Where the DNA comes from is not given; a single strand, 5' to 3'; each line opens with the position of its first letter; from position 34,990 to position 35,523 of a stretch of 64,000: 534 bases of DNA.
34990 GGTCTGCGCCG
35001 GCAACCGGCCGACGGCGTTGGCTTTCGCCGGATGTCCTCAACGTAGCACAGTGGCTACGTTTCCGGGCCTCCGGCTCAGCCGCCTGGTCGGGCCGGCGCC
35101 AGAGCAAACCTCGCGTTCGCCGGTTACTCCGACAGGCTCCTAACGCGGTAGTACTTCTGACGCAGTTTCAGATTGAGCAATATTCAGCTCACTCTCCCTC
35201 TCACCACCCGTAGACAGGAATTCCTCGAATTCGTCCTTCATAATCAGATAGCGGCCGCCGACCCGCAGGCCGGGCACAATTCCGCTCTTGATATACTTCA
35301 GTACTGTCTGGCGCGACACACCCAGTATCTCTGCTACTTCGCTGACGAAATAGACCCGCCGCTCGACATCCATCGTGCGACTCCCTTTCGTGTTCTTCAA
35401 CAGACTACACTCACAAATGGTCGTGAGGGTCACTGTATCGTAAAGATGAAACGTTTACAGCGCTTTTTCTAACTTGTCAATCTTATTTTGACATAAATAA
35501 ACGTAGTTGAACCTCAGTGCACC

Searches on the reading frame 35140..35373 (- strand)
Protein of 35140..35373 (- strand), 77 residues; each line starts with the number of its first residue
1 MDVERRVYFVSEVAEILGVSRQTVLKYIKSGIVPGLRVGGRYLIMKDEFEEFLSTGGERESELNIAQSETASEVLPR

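Call 14: find_encoding_contigs(protein=window:35140-35373:-, flank=10000, max_places=10)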
Protein window:35140-35373:- (77 aa): 4 contigs read that carry it; 3 places shown.
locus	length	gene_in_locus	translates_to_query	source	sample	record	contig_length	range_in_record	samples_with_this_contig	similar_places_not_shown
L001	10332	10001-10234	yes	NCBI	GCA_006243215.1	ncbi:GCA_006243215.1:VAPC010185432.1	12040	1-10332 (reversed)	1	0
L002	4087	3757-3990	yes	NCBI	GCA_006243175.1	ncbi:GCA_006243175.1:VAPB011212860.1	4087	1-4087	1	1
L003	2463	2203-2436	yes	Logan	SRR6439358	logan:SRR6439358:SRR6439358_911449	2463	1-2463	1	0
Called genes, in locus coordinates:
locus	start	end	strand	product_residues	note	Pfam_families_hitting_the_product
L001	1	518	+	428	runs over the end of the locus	PF02844:GARS_N, PF01071:GARS_A, PF02655:ATP-grasp_3 (weak), PF02843:GARS_C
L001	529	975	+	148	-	PF00731:AIRC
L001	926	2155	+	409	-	PF01300:Sua5_yciO_yrdC, PF01451:LMWPc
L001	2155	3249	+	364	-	PF01075:Glyco_transf_9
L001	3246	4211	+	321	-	-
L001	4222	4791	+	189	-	PF05036:SPOR (weak)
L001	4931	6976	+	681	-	PF01464:SLT, PF01476:LysM, PF23473:LysM3_LYK4_5 (faint), PF01476:LysM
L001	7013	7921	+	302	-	PF25145:NfeD1b_N (weak), PF01343:Peptidase_S49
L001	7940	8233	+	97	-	PF00216:Bac_DNA_binding, PF18291:HU-HIG (weak)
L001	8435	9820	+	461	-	PF01966:HD, PF08668:HDOD (faint), PF13487:HD_5, PF01966:HD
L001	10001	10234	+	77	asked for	PF12728:HTH_17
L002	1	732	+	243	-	?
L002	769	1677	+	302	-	PF25145:NfeD1b_N (weak), PF01343:Peptidase_S49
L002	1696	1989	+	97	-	PF00216:Bac_DNA_binding, PF18291:HU-HIG (weak)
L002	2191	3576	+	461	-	PF01966:HD, PF08668:HDOD (faint), PF13487:HD_5, PF01966:HD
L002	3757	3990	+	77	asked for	PF12728:HTH_17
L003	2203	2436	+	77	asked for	PF12728:HTH_17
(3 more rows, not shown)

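Call 33: find_homologous_proteins(query=window:35140-35373:-)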
Query window:35140-35373:- (77 aa): 54 proteins with E <= 0.001 among 56 candidates.
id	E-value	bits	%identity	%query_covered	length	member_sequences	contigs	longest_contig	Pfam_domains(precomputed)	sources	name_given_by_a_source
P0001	1.3e-40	154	100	100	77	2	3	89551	PF12728.14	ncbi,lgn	-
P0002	7.2e-36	139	89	99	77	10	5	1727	PF12728.14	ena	-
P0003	4.8e-35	136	87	100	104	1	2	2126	PF12728.14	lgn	-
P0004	6.9e-35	136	88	100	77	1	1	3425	PF12728.14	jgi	jgi:excisionase family DNA binding protein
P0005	2.0e-33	131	86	100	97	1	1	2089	PF12728.14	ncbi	-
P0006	3.3e-33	130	82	100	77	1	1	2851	PF12728.14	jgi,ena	-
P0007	2.9e-31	124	81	100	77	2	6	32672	PF12728.14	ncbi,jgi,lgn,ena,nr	ncbi:MAG: helix-turn-helix domain-containing protein [Candidatus Latescibacteria bacterium]|jgi:exci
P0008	4.6e-31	123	81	100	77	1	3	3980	PF12728.14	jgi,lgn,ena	-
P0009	1.7e-28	115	75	100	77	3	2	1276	PF12728.14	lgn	-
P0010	2.5e-28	115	78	100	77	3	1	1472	PF12728.14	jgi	-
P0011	5.3e-28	114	79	95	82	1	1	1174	PF12728.14,PF00376.30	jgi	jgi:excisionase family DNA binding protein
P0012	1.4e-27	112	81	95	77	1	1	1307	PF12728.14,PF00376.30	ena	-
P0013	1.5e-27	112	73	100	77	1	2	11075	PF12728.14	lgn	-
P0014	4.9e-27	111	78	100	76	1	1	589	PF12728.14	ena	-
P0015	7.9e-27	110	73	100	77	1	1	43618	PF12728.14,PF00376.30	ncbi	ncbi:MAG: helix-turn-helix domain-containing protein [bacterium]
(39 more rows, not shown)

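Call 35: find_encoding_contigs(protein=P0004, flank=3000, max_places=4)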
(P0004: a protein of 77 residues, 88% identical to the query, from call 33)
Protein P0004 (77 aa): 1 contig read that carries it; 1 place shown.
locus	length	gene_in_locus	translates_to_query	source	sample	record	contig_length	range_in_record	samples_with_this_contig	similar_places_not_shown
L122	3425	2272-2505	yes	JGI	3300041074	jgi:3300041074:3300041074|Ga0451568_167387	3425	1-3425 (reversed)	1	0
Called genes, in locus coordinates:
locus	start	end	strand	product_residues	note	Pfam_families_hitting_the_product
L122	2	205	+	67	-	?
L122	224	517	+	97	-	PF00216:Bac_DNA_binding, PF18291:HU-HIG (weak)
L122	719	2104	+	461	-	PF01966:HD, PF08668:HDOD (faint), PF13487:HD_5, PF01966:HD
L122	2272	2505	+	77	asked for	PF12728:HTH_17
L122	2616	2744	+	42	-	-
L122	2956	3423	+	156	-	?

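Call 36: find_encoding_contigs(protein=P0007, flank=3000, max_places=4)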
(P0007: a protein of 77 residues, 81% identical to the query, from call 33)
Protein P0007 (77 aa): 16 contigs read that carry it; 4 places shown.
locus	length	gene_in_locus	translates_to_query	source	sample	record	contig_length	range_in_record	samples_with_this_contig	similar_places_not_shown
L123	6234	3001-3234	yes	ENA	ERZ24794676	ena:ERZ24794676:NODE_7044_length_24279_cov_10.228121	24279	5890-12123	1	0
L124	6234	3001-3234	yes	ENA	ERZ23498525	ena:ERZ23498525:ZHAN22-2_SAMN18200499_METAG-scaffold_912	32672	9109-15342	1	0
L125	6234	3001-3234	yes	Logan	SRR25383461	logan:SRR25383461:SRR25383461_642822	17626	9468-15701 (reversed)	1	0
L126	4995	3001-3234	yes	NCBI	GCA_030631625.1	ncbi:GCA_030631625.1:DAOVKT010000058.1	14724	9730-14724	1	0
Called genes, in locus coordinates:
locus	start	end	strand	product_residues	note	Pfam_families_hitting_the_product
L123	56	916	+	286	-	PF25145:NfeD1b_N (weak), PF01343:Peptidase_S49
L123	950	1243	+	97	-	PF00216:Bac_DNA_binding, PF18291:HU-HIG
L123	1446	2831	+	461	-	PF01966:HD, PF08668:HDOD (faint), PF13487:HD_5, PF01966:HD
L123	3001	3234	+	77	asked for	PF12728:HTH_17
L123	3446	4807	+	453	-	PF13360:PQQ_2 (weak)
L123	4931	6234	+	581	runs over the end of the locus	PF00587:tRNA-synt_2b, PF04073:tRNA_edit, PF03129:HGTP_anticodon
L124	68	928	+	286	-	PF25145:NfeD1b_N (weak), PF01343:Peptidase_S49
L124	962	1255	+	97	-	PF00216:Bac_DNA_binding, PF18291:HU-HIG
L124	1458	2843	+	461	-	PF01966:HD, PF08668:HDOD (faint), PF13487:HD_5, PF01966:HD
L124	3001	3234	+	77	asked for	PF12728:HTH_17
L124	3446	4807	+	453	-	PF13360:PQQ_2 (faint)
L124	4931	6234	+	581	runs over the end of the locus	PF00587:tRNA-synt_2b, PF04073:tRNA_edit, PF03129:HGTP_anticodon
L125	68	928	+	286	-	PF25145:NfeD1b_N (weak), PF01343:Peptidase_S49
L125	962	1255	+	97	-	PF00216:Bac_DNA_binding, PF18291:HU-HIG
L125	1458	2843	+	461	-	PF01966:HD, PF08668:HDOD (faint), PF13487:HD_5, PF01966:HD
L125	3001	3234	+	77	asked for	PF12728:HTH_17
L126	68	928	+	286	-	PF25145:NfeD1b_N (weak), PF01343:Peptidase_S49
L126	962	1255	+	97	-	PF00216:Bac_DNA_binding, PF18291:HU-HIG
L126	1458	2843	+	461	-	PF01966:HD, PF08668:HDOD (faint), PF13487:HD_5, PF01966:HD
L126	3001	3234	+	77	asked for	PF12728:HTH_17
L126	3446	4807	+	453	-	PF13360:PQQ_2 (faint)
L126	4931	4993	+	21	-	?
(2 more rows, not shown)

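Call 44: find_encoding_contigs(protein=P0057, flank=3000, max_places=4)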
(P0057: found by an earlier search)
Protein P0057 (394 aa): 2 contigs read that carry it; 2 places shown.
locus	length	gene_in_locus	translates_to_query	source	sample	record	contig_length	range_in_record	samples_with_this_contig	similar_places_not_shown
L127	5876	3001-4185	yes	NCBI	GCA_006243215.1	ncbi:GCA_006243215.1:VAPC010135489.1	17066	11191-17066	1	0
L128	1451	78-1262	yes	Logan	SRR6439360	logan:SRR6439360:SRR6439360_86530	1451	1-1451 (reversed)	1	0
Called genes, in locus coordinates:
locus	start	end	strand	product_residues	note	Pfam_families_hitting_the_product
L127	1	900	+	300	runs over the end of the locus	PF00491:Arginase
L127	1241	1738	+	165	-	PF19502:DUF6036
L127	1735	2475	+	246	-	-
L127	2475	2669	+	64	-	-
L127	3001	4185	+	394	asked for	PF03601:Cons_hypoth698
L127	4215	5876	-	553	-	?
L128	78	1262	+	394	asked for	PF03601:Cons_hypoth698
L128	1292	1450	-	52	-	?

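Call 45: find_encoding_contigs(protein=P0055, flank=3000, max_places=4)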
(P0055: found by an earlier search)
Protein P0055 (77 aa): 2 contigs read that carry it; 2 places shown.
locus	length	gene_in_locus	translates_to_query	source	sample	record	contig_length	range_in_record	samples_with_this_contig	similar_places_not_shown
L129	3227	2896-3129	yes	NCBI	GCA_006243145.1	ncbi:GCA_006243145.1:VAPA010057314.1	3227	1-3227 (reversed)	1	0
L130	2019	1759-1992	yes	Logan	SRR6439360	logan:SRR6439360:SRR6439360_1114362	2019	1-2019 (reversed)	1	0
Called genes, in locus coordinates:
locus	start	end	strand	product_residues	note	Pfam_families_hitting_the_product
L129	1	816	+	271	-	?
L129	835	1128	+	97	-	PF00216:Bac_DNA_binding, PF18291:HU-HIG (weak)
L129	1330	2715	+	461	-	PF01966:HD, PF08668:HDOD (faint), PF13487:HD_5, PF01966:HD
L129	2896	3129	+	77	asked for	PF12728:HTH_17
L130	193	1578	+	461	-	PF01966:HD, PF08668:HDOD (faint), PF13487:HD_5, PF01966:HD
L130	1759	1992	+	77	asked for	PF12728:HTH_17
